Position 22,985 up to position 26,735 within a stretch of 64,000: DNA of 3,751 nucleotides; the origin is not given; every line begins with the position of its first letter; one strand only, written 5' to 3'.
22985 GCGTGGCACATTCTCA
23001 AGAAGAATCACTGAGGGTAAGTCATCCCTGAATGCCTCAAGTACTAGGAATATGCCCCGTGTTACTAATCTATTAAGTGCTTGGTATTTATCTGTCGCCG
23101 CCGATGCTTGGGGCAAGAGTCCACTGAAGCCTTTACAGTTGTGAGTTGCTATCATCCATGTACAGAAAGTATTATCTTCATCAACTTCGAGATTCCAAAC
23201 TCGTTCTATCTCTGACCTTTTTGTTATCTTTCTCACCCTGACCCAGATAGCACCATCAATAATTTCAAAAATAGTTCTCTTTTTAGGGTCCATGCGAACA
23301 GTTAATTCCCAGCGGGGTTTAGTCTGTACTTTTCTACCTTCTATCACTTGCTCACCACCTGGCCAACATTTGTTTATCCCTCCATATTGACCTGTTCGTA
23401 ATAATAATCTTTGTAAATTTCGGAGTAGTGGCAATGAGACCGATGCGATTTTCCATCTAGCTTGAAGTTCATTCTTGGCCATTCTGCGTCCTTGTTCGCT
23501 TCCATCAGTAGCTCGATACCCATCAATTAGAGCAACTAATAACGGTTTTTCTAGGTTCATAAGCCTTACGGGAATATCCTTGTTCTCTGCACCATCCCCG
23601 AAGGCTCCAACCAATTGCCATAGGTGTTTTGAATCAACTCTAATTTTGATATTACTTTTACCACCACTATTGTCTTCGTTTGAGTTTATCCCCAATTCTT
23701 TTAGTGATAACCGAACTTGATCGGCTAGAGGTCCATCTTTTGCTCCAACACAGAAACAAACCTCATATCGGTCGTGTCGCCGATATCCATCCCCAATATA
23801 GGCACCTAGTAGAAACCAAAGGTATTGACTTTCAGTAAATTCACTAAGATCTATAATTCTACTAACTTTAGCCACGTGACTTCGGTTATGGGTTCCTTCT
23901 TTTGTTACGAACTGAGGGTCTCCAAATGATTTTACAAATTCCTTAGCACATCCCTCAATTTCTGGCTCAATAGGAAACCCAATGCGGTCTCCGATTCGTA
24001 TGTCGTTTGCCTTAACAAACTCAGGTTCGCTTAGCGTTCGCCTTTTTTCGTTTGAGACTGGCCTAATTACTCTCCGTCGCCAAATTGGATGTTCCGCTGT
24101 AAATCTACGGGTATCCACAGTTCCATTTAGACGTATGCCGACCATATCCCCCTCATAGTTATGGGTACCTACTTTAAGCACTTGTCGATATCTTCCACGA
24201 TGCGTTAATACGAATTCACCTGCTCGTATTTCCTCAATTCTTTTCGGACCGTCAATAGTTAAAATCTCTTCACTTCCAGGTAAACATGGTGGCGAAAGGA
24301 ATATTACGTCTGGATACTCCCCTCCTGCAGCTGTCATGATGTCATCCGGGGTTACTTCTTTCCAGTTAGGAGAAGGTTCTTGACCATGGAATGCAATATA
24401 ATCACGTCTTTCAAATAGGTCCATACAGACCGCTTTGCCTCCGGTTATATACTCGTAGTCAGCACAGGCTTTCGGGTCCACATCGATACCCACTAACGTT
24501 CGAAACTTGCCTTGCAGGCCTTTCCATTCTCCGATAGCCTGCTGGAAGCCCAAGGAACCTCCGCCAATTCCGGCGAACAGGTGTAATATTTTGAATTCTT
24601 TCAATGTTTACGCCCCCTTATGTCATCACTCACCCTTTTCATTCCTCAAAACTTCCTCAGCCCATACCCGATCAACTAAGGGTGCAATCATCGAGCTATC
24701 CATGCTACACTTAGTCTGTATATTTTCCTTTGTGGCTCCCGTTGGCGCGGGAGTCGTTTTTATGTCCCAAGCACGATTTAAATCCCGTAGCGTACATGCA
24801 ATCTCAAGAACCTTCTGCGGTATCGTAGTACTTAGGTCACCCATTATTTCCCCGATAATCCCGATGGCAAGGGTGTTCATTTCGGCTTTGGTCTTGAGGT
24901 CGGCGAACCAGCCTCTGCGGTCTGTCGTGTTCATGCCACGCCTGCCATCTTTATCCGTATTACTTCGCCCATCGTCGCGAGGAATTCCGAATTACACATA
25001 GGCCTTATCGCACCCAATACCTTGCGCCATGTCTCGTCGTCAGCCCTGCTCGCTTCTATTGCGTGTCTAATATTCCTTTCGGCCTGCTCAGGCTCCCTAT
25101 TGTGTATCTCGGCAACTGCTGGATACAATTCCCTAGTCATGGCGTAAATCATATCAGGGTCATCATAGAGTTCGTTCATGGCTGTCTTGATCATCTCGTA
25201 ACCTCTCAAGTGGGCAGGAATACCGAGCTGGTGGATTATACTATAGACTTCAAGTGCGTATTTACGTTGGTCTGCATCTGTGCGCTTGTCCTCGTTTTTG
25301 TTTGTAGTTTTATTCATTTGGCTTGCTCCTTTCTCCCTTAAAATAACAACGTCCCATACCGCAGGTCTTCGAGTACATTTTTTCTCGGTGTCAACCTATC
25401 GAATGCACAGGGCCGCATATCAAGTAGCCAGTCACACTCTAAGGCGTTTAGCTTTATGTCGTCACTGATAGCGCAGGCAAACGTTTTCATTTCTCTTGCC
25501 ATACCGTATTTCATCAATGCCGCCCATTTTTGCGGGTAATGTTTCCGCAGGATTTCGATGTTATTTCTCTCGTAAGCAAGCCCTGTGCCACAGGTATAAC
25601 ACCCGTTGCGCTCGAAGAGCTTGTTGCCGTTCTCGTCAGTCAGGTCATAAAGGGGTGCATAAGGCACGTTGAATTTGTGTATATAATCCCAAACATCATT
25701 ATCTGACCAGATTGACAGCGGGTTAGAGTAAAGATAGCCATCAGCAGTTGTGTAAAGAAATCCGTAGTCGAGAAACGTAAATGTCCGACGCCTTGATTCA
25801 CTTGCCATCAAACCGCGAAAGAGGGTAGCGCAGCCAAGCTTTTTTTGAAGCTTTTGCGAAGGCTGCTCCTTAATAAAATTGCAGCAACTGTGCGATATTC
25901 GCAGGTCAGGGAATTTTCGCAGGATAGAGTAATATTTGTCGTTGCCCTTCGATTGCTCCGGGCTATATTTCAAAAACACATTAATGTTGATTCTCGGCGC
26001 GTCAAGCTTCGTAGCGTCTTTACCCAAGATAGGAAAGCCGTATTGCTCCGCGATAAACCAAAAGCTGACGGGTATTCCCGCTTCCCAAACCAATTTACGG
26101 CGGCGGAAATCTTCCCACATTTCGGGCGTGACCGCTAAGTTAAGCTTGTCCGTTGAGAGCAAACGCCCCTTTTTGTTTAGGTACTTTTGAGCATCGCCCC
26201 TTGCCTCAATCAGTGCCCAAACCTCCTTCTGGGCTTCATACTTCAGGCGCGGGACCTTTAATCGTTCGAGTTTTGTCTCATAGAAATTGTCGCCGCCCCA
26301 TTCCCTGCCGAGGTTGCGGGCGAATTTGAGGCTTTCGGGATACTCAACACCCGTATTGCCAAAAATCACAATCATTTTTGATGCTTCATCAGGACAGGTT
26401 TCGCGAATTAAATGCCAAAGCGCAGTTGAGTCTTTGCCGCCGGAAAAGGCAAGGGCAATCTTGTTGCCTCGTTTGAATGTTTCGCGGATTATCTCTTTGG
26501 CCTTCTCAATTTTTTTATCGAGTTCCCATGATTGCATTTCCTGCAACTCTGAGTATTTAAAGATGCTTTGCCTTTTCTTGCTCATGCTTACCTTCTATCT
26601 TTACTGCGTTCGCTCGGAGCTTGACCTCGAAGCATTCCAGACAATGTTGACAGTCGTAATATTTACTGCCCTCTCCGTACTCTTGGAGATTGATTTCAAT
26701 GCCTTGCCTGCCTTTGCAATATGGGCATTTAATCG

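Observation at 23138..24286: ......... intein inserted exactly at the catalytic cysteine (motif IV, PC) of a phage C5 DNA methyltransferase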

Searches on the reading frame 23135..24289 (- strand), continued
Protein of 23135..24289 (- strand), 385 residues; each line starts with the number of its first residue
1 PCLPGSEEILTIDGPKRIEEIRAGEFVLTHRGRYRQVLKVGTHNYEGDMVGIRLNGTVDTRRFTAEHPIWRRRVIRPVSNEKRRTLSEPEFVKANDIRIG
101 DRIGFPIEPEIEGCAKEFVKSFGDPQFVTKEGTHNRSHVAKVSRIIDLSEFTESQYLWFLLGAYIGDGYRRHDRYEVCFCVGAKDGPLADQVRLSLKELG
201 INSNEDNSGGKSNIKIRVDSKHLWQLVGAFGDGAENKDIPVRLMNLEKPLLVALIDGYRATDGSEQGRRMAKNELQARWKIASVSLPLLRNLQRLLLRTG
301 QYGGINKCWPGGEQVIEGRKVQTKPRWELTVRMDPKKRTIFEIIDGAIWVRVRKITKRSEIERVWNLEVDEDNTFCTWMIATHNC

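Call 59: search_protein_families(library=pfam, proteins=[P0204, P0165, P0175, P0183, P0194, P0202, P0223, P0236, P0131, P0144], max_evalue=0.001)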
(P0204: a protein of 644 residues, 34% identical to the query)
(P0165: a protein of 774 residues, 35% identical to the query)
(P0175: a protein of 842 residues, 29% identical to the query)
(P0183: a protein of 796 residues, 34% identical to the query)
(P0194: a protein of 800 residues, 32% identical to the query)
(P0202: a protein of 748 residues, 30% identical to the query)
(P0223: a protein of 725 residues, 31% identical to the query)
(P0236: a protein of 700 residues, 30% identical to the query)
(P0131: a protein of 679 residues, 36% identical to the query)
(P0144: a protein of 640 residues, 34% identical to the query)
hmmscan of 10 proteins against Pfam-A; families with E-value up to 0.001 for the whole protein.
P0204 (644 aa): 5 families
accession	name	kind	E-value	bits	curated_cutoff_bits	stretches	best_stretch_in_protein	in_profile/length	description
PF00145.23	DNA_methylase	-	2e-32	113.3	22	3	1-74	1-72/324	C-5 cytosine-specific DNA methylase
PF14890.11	Intein_splicing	-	4.3e-14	53.1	35.8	1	111-420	41-155/155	Intein splicing domain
PF14528.11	LAGLIDADG_3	-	1.4e-09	38.6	22.5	1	296-335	3-46/82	LAGLIDADG-like domain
PF07591.16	PT-HINT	-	3.1e-07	31.1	27.7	1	80-158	2-87/137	Pretoxin HINT domain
PF13403.11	Hint_2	-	3e-05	24.9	28.4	1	72-118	1-47/147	Hint domain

P0165 (774 aa): 4 families
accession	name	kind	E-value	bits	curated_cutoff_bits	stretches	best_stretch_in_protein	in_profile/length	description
PF00145.23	DNA_methylase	-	6.7e-27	95.2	22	2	448-771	71-321/324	C-5 cytosine-specific DNA methylase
PF14890.11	Intein_splicing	-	2.2e-07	31.3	35.8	1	195-447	77-155/155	Intein splicing domain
PF13403.11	Hint_2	-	2.7e-07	31.5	28.4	1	110-152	1-43/147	Hint domain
PF05203.21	Hom_end_hint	-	0.00018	22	32.1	1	111-148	1-39/228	Hom_end-associated Hint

P0175 (842 aa): 6 families
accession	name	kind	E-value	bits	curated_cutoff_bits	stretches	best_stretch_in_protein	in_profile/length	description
PF00145.23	DNA_methylase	-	1.4e-45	156.5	22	3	447-550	71-175/324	C-5 cytosine-specific DNA methylase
PF13403.11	Hint_2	-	1.1e-11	45.7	28.4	1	61-111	1-51/147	Hint domain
PF14890.11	Intein_splicing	-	1.1e-06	29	35.8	1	157-446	77-155/155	Intein splicing domain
PF07591.16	PT-HINT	-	8.4e-06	26.5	27.7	0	69-132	2-72/137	Pretoxin HINT domain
PF14528.11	LAGLIDADG_3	-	0.0004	21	22.5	0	312-355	3-43/82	LAGLIDADG-like domain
PF01079.26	Hint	-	0.00087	19.4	29.7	0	62-182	13-126/213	Hint module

P0183 (796 aa): 5 families
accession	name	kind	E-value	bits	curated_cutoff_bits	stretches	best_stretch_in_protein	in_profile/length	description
PF00145.23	DNA_methylase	-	1.6e-87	294.4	22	2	503-786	71-322/324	C-5 cytosine-specific DNA methylase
PF14890.11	Intein_splicing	-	3e-12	47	35.8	1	192-502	41-155/155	Intein splicing domain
PF07591.16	PT-HINT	-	7.4e-06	26.7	27.7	1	161-237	2-85/137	Pretoxin HINT domain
PF13403.11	Hint_2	-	2.7e-05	25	28.4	1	153-193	1-41/147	Hint domain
PF14528.11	LAGLIDADG_3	-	3.6e-05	24.4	22.5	0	380-416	5-45/82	LAGLIDADG-like domain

P0194 (800 aa): 5 families
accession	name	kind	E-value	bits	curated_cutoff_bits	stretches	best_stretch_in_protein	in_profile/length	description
PF00145.23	DNA_methylase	-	2.4e-67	228.1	22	2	408-777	67-318/324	C-5 cytosine-specific DNA methylase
PF14528.11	LAGLIDADG_3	-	9.7e-12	45.4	22.5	1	285-338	4-60/82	LAGLIDADG-like domain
PF14890.11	Intein_splicing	-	4.4e-07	30.3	35.8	1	71-411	7-155/155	Intein splicing domain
PF13403.11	Hint_2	-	1.1e-05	26.3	28.4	1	58-119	1-62/147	Hint domain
PF07591.16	PT-HINT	-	6e-05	23.8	27.7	1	68-143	4-86/137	Pretoxin HINT domain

P0202 (748 aa): 3 families
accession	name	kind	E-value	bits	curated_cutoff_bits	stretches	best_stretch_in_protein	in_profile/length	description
PF00145.23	DNA_methylase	-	5e-46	158.1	22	2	425-701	71-323/324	C-5 cytosine-specific DNA methylase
PF13403.11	Hint_2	-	1.3e-07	32.5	28.4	1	72-117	1-46/147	Hint domain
PF14890.11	Intein_splicing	-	1.1e-05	25.8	35.8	1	106-424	39-155/155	Intein splicing domain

P0223 (725 aa): 5 families
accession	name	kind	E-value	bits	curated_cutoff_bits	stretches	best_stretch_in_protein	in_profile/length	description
PF00145.23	DNA_methylase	-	1.5e-48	166.4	22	2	467-719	71-323/324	C-5 cytosine-specific DNA methylase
PF13403.11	Hint_2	-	2.2e-06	28.6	28.4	1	100-155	1-56/147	Hint domain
PF14890.11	Intein_splicing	-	2.9e-06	27.6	35.8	1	186-466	95-155/155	Intein splicing domain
PF05204.19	Hom_end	-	2.8e-05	24.6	21.1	1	338-417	13-85/110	Homing endonuclease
PF14528.11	LAGLIDADG_3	-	8.3e-05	23.2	22.5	1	340-395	4-56/82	LAGLIDADG-like domain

P0236 (700 aa): 4 families
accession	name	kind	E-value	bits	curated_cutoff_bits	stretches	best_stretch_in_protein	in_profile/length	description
PF00145.23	DNA_methylase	-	3.7e-29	102.6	22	2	466-695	71-319/324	C-5 cytosine-specific DNA methylase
PF14890.11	Intein_splicing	-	9e-08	32.5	35.8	1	131-465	36-155/155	Intein splicing domain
PF14528.11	LAGLIDADG_3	-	2.5e-07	31.3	22.5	1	339-391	4-56/82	LAGLIDADG-like domain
PF13403.11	Hint_2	-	2.7e-07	31.5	28.4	1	97-139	1-43/147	Hint domain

P0131 (679 aa): 4 families
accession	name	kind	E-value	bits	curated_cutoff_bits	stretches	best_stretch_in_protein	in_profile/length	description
PF00145.23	DNA_methylase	-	1.1e-37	130.7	22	2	448-675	71-322/324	C-5 cytosine-specific DNA methylase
PF14890.11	Intein_splicing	-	1.7e-10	41.4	35.8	1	99-447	37-155/155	Intein splicing domain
PF14528.11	LAGLIDADG_3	-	5.9e-06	26.9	22.5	1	317-370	2-55/82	LAGLIDADG-like domain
PF01079.26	Hint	-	1e-05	25.7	29.7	1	72-173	12-116/213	Hint module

P0144 (640 aa): 3 families
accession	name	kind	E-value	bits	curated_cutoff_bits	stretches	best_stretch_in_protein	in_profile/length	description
PF00145.23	DNA_methylase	-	1.7e-13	51.2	22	1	338-635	71-320/324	C-5 cytosine-specific DNA methylase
PF14890.11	Intein_splicing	-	1.7e-05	25.1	35.8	1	12-337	36-155/155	Intein splicing domain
PF14528.11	LAGLIDADG_3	-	9.3e-05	23.1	22.5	1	210-261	5-55/82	LAGLIDADG-like domain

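Call 60: get_annotated_region(hit=H39, flank=2500)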
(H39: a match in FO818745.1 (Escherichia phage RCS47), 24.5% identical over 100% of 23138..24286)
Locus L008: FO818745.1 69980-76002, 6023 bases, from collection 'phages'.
description: Escherichia phage RCS47, complete genome.
organism: Escherichia phage RCS47 (NCBI taxid 1590550)
taxonomy: Viruses; Duplodnaviria; Heunggongvirae; Uroviricota; Caudoviricetes; Punavirus; Punavirus RCS47
host: Escherichia coli; source: -; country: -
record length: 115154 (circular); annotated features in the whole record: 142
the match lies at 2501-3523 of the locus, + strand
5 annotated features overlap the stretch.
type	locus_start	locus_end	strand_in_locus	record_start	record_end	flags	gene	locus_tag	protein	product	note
CDS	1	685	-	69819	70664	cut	-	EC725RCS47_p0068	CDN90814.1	conserved protein of unknown function UpfB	Evidence 4 : Homologs of previously reported genes of unknown function; PubMedId : 15489417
CDS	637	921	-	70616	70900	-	-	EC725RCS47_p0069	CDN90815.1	conserved protein of unknown function UpfC (PAAR motif)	Evidence 4 : Homologs of previously reported genes of unknown function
CDS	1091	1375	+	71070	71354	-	-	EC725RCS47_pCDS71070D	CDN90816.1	conserved protein of unknown function Uhr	Evidence 4 : Homologs of previously reported genes of unknown function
CDS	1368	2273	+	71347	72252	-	rdgC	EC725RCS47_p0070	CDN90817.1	Recombination-associated protein RdgC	Evidence 2b : Function of strongly homologous gene; PubMedId : 14729716; Product type f : factor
CDS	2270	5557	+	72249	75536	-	dmt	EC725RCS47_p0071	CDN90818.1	DNA methyltransferase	Evidence 2b : Function of strongly homologous gene; PubMedId : 2536753, 3248723, 15375160; Product type e : enzyme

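Call 61: get_annotated_region(hit=H26, flank=2000)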
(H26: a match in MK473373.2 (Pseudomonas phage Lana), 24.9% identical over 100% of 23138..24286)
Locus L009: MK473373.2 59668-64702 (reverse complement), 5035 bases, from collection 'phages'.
description: Pseudomonas phage Lana, complete genome.
organism: Pseudomonas phage Lana (NCBI taxid 2530172)
taxonomy: Viruses; Duplodnaviria; Heunggongvirae; Uroviricota; Caudoviricetes; Lanavirus; Lanavirus lana
host: Pseudomonas sp.; source: groundwater; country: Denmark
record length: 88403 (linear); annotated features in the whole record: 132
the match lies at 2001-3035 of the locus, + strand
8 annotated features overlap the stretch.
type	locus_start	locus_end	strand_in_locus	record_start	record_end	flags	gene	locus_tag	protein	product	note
CDS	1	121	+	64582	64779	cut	-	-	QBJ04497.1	hypothetical protein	gp77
CDS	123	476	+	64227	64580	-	-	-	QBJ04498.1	hypothetical protein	gp76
CDS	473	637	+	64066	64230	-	-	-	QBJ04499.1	hypothetical protein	gp75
CDS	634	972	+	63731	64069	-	-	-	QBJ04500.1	hypothetical protein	gp74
CDS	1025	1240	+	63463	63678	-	-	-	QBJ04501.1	hypothetical protein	gp73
CDS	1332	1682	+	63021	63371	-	-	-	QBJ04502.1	hypothetical protein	gp72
CDS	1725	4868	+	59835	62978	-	-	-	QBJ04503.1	modification methylase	gp71; label: DNA modification methylase (EC 2.1.1.37); modification methylase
CDS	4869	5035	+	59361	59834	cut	-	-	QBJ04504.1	hypothetical protein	gp70; label: hypothetical protein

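Call 81: find_related_loci(query=window:23138-24286:-, collection=genome_contigs, flank=3000)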
Query window:23138-24286:- (383 aa) in genome_contigs; peptide patterns used: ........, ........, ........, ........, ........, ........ (x = any residue, [..] = any of these).
116 stretches matched a pattern, but none encodes a relative of the query by tblastn (E <= 1e-3).

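Call 82: find_related_loci(query=window:23138-24286:-, collection=viral_contigs, flank=3000)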
Query window:23138-24286:- (383 aa) in viral_contigs; peptide patterns used: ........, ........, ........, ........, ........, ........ (x = any residue, [..] = any of these).
2 stretches matched a pattern; 1 encode a relative of the query (tblastn E <= 1e-3); 1 distinct loci.
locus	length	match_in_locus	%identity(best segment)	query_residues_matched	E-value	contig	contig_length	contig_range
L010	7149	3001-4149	89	1-383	0e+0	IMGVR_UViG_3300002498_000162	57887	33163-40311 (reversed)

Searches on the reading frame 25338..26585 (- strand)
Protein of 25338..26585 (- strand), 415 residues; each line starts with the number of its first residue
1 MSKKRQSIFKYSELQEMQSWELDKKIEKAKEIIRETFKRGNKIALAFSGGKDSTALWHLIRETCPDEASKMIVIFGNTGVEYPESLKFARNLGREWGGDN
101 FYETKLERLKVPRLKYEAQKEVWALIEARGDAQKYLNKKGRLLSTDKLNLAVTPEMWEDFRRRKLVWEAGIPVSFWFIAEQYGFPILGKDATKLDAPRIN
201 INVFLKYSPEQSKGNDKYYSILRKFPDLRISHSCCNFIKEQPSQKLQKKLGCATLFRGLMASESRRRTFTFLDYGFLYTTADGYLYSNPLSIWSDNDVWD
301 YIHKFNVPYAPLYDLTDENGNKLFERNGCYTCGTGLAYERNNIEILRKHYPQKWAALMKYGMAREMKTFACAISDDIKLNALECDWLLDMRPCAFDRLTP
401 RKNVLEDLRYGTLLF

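Call 23: search_protein_families(library=phrogs, proteins=[window:25338-26585:-], max_evalue=0.00001)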
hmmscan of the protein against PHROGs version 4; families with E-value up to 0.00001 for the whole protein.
window:25338-26585:- (415 aa): 2 families
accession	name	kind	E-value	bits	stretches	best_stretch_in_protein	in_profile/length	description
phrog_424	-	moron, auxiliary metabolic gene and host takeover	1.5e-34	120.7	1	15-359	137-363/460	phosphoadenosine phosphosulfate reductase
phrog_2302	-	moron, auxiliary metabolic gene and host takeover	3.4e-21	76.6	2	26-94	13-83/381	phosphoadenosine phosphosulfate reductase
